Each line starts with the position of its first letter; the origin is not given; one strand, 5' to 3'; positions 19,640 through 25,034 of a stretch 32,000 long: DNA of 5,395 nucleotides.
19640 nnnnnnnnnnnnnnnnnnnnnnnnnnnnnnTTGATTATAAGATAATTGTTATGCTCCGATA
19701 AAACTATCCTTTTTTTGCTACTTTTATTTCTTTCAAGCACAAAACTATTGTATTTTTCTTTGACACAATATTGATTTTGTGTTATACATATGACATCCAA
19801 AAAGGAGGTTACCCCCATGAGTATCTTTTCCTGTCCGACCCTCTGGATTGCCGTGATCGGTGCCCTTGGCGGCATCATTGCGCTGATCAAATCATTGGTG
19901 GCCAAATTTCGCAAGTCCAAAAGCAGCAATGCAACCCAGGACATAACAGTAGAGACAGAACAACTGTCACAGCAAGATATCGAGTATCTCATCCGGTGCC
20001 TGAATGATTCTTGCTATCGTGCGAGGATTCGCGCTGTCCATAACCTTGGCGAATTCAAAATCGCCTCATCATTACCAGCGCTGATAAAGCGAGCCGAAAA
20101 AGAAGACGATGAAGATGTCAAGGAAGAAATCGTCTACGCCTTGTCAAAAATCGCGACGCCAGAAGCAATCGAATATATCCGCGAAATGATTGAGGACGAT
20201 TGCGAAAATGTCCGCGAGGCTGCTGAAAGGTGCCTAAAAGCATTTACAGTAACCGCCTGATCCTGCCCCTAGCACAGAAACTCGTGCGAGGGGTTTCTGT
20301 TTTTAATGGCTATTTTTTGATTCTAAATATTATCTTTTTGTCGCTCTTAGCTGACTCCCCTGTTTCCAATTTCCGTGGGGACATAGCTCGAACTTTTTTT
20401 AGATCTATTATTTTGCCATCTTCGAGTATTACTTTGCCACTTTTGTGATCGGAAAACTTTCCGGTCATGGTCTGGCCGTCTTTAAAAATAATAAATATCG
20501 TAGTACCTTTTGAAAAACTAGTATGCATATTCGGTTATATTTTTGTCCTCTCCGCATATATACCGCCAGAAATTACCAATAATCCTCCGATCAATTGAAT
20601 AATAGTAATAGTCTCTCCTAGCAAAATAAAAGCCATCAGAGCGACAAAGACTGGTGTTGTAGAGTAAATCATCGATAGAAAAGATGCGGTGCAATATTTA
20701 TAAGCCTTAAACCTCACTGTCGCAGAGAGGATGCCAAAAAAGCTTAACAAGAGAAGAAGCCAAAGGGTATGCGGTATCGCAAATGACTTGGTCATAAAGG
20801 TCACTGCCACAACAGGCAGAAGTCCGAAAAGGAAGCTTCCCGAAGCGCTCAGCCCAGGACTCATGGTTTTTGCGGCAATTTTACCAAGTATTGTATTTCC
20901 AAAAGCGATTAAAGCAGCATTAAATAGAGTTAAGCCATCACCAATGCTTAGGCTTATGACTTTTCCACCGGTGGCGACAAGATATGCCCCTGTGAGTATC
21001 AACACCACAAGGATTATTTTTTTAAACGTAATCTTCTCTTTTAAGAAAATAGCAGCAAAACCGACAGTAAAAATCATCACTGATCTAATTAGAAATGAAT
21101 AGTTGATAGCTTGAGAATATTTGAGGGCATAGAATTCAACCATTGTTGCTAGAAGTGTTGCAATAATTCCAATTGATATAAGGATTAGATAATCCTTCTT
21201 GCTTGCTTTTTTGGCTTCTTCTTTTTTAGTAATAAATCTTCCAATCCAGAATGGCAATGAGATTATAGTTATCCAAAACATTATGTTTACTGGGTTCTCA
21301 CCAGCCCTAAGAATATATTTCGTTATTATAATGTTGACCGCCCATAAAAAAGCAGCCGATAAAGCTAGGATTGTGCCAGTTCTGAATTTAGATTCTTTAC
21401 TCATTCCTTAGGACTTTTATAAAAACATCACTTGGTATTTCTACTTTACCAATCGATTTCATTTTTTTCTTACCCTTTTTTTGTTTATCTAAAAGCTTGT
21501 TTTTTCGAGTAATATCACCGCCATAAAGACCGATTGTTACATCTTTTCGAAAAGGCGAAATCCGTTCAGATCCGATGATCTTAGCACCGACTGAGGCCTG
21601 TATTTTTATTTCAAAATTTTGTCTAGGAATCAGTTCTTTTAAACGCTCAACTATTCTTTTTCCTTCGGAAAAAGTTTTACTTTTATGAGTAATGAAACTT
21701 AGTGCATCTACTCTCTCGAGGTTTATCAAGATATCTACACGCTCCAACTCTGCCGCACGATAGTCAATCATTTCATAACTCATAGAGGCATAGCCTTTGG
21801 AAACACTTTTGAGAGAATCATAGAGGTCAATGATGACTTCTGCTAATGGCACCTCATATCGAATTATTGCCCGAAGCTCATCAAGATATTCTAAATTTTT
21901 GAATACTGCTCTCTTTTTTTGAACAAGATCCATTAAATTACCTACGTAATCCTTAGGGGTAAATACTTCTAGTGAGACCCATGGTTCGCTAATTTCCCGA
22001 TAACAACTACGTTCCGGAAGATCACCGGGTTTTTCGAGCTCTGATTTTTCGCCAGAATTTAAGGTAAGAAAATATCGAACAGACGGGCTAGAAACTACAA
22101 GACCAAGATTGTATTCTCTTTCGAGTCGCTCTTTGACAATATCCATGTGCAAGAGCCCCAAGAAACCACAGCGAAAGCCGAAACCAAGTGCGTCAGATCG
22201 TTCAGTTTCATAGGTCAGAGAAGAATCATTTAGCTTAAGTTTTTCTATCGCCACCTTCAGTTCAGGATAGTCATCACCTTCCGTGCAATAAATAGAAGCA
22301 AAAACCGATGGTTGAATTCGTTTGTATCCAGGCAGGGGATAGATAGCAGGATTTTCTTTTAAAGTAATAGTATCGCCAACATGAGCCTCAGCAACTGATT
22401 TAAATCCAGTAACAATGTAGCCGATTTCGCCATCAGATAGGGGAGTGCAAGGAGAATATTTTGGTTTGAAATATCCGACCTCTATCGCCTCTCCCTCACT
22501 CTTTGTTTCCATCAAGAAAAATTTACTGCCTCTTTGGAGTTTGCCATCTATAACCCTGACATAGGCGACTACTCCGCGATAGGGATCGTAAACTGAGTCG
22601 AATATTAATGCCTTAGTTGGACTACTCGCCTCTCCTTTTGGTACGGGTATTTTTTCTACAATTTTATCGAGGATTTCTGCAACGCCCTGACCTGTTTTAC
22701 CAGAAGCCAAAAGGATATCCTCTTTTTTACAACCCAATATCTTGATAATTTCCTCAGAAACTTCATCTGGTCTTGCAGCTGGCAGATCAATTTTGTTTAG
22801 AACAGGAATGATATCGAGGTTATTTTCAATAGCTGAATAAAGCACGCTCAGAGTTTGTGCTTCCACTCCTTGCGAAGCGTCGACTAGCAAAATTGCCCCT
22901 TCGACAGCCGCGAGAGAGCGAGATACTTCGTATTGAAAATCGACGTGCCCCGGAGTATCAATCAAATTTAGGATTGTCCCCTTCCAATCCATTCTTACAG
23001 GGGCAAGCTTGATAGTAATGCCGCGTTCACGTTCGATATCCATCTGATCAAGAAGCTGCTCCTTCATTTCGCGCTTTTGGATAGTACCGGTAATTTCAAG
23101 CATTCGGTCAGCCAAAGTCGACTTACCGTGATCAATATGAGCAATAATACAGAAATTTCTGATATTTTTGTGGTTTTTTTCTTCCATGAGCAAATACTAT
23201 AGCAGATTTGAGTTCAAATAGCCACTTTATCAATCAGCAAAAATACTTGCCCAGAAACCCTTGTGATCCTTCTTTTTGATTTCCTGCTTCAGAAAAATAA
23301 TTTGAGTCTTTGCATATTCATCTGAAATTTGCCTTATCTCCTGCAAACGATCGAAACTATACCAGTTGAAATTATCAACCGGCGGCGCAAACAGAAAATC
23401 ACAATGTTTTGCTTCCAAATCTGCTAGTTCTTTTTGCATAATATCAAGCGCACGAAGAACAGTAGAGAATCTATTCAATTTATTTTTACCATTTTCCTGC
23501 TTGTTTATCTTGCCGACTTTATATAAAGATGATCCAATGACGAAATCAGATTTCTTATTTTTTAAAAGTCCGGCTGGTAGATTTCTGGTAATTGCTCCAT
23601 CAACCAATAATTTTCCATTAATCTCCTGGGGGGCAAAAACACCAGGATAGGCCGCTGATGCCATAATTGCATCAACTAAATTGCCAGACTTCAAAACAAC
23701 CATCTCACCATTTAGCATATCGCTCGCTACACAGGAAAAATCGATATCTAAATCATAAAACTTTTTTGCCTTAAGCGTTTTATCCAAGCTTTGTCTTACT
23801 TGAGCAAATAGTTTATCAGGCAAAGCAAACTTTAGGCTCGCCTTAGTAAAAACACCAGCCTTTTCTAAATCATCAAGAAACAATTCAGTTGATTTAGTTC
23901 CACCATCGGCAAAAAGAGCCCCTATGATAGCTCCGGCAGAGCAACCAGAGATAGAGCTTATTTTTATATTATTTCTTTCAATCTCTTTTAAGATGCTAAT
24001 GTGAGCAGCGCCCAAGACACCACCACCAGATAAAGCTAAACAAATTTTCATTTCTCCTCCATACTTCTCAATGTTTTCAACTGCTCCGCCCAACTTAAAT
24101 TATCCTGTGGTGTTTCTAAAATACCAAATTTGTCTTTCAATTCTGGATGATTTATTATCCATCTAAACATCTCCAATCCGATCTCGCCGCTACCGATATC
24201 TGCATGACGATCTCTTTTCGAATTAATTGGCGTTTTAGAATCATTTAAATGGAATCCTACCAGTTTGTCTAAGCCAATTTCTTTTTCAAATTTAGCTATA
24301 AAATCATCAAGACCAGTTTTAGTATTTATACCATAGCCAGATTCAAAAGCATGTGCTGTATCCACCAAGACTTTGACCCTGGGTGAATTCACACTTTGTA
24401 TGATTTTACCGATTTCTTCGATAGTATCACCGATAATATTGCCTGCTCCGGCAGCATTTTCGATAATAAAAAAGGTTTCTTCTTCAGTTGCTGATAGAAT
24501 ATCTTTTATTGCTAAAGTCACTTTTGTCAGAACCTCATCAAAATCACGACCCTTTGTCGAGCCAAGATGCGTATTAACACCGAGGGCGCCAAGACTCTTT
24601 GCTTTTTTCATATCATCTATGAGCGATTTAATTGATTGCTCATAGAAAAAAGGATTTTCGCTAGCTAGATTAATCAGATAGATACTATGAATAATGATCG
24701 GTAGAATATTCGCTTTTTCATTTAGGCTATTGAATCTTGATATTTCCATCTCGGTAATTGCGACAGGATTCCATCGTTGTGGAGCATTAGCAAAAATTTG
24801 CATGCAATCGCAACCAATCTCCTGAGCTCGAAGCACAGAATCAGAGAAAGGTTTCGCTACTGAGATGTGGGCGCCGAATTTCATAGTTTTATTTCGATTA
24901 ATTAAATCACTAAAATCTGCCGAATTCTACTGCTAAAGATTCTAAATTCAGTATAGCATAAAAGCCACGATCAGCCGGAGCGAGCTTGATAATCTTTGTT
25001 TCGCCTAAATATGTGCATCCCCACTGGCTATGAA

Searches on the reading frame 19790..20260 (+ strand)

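Call 15: search_protein_families(library=pfam, proteins=[window:19790-20260:+], max_evalue=0.1)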
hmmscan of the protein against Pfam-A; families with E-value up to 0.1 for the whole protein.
window:19790-20260:+ (156 aa): 11 families
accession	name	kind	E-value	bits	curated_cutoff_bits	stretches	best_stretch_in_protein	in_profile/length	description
PF13646.12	HEAT_2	-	7.5e-16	58.6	27.7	1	64-150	1-88/88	HEAT repeats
PF02985.28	HEAT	-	1.5e-08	34.6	23.5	1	128-152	3-27/31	HEAT repeat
PF13513.12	HEAT_EZ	-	7.5e-06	26.8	27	0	123-149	26-52/55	HEAT-like repeat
PF03130.22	HEAT_PBS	-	6.2e-05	23.6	20.9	1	110-136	1-27/27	PBS lyase HEAT-like repeat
PF21822.3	Phage_TAC_15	-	0.0027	18.7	22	0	7-73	7-77/127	Phage tail assembly chaperone protein, TAC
PF15565.11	Imm30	-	0.011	16.3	27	0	58-101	24-69/98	Immunity protein 30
PF00514.29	Arm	-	0.019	15.5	20.6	0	95-122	14-40/41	Armadillo/beta-catenin-like repeat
PF06685.17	DUF1186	-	0.026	14.5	22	1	64-151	44-139/247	Protein of unknown function (DUF1186)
PF21581.3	SCD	-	0.055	14.2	27.5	0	58-88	26-56/75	Stromalin conservative domain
PF19327.4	Ap4A_phos_N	-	0.062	13.2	23.1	1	32-74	11-53/177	Ap4A phosphorylase N-terminal domain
PF01474.22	DAHP_synth_2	-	0.074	12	27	1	58-107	291-340/438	Class-II DAHP synthetase family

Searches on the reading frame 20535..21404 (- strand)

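Call 9: search_protein_families(library=pfam, proteins=[window:20535-21404:-], max_evalue=0.0001)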
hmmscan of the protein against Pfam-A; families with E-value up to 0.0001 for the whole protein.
window:20535-21404:- (289 aa): 2 families
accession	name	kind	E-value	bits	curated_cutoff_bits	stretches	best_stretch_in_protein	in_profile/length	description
PF00892.27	EamA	-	1.1e-36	126.6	28.2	2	9-144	2-134/135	EamA-like transporter family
PF03151.22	TPT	-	5.7e-07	29.6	30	0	23-144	16-136/291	Triose-phosphate Transporter family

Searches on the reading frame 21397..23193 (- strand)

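Call 9: search_protein_families(library=pfam, proteins=[window:21397-23193:-], max_evalue=0.0001)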
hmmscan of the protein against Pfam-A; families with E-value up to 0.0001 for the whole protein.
window:21397-23193:- (598 aa): 6 families
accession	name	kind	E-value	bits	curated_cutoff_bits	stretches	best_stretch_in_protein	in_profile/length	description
PF00009.33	GTP_EFTU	-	6e-57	192.7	26.5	1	9-183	1-187/188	Elongation factor Tu GTP binding domain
PF06421.17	LepA_C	-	8.3e-44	148.5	29.7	1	490-596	1-107/107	GTP-binding protein LepA C-terminus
PF00679.30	EFG_C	-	2.2e-20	72.9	27.9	1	401-487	2-87/89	Elongation factor G C-terminus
PF03144.31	GTP_EFTU_D2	-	2.6e-07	31.4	30.3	1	207-277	1-73/73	Elongation factor Tu domain 2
PF22042.2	EF-G_D2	-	4.9e-06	27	27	1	193-229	2-38/84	Elongation factor G domain 2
PF01926.29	MMR_HSR1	-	7.6e-06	26.5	21.9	1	21-134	9-113/113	50S ribosome-binding GTPase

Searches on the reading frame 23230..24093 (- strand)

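Call 9: search_protein_families(library=pfam, proteins=[window:23230-24093:-], max_evalue=0.0001)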
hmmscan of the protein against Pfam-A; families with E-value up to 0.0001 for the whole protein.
window:23230-24093:- (287 aa): 1 family
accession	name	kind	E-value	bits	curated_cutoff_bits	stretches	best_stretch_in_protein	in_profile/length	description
PF01734.28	Patatin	-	1.1e-25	91.4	27.7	1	19-176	1-189/191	Patatin-like phospholipase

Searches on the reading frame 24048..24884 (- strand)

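Call 9: search_protein_families(library=pfam, proteins=[window:24048-24884:-], max_evalue=0.0001)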
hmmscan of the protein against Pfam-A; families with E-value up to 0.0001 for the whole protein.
window:24048-24884:- (278 aa): 1 family
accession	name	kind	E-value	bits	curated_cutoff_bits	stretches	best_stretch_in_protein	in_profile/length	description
PF01261.30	AP_endonuc_2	-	9.7e-42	143.8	31.1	1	19-274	3-248/249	Xylose isomerase-like TIM barrel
